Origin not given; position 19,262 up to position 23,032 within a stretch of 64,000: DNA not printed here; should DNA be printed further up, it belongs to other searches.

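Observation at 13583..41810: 28-kb tandem array of a two-module (A/B) giant envelope protein family: two split A+B operons and two A-B fusions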

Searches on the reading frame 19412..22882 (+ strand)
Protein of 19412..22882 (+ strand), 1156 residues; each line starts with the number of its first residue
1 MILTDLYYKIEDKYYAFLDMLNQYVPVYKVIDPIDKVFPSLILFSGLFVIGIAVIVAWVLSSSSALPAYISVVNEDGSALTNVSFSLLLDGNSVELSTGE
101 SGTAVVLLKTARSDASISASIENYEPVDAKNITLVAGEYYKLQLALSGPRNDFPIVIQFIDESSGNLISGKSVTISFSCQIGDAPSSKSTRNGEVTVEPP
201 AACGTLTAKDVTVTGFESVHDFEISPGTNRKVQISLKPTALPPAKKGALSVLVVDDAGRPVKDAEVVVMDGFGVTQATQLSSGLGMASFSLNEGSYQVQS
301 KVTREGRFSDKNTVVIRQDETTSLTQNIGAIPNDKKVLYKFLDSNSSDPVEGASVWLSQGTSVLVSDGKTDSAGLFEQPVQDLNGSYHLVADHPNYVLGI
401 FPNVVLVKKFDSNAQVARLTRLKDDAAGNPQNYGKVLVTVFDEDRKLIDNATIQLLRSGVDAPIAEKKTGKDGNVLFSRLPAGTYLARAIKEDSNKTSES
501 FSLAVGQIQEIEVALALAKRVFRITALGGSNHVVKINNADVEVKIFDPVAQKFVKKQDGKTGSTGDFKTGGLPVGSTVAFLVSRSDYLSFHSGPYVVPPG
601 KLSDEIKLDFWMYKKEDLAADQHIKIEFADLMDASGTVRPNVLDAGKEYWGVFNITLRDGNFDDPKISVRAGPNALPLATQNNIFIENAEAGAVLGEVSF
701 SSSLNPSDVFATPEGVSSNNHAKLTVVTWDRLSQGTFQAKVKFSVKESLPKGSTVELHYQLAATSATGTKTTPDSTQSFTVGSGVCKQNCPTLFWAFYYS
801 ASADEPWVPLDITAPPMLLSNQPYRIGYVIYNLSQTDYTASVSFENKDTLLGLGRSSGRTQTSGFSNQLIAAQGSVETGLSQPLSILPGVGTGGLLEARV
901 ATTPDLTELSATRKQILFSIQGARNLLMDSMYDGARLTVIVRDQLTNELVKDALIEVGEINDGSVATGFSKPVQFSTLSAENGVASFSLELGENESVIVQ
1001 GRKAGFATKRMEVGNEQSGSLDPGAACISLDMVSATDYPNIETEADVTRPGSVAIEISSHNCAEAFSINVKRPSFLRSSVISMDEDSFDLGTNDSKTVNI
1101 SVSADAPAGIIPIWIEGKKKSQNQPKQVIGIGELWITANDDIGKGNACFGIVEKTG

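Call 5: search_protein_families(library=pfam, proteins=[window:19412-22882:+], max_evalue=0.1)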
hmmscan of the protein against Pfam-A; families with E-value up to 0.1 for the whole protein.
window:19412-22882:+ (1156 aa): 8 families
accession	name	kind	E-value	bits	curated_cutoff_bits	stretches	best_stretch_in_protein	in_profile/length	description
PF13620.12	CarboxypepD_reg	-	3.8e-25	88.5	32.3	3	437-515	3-81/82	Carboxypeptidase regulatory-like domain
PF17802.7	SpaA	-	1.6e-08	35.1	23.1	1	441-488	8-57/91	Prealbumin-like fold domain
PF02369.22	Big_1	-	9e-06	26.1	34.9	0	418-476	3-63/93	Bacterial Ig-like domain (group 1)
PF17210.9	SdrD_B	-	1.4e-05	25.7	29.7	0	442-491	18-66/112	SdrD B-like domain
PF17789.7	MG4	-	2.4e-05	24.9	24.7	0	70-119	20-71/95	Macroglobulin domain MG4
PF24107.1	DUF7382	-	7.7e-05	22.9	27.4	1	248-271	21-44/65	Domain of unknown function (DUF7382)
PF11974.14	bMG3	-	0.00038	20.8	34.9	0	346-379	24-57/103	Bacterial alpha-2-macroglobulin MG3 domain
PF23193.1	NOMO_3rd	-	0.013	16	27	0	464-503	59-97/120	NOMO third transthyretin-like domain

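Call 11: search_protein_families(library=ncbifam, proteins=[window:19412-22882:+], max_evalue=0.1)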
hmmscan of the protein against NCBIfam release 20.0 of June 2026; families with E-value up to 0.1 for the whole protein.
window:19412-22882:+ (1156 aa): 0 families
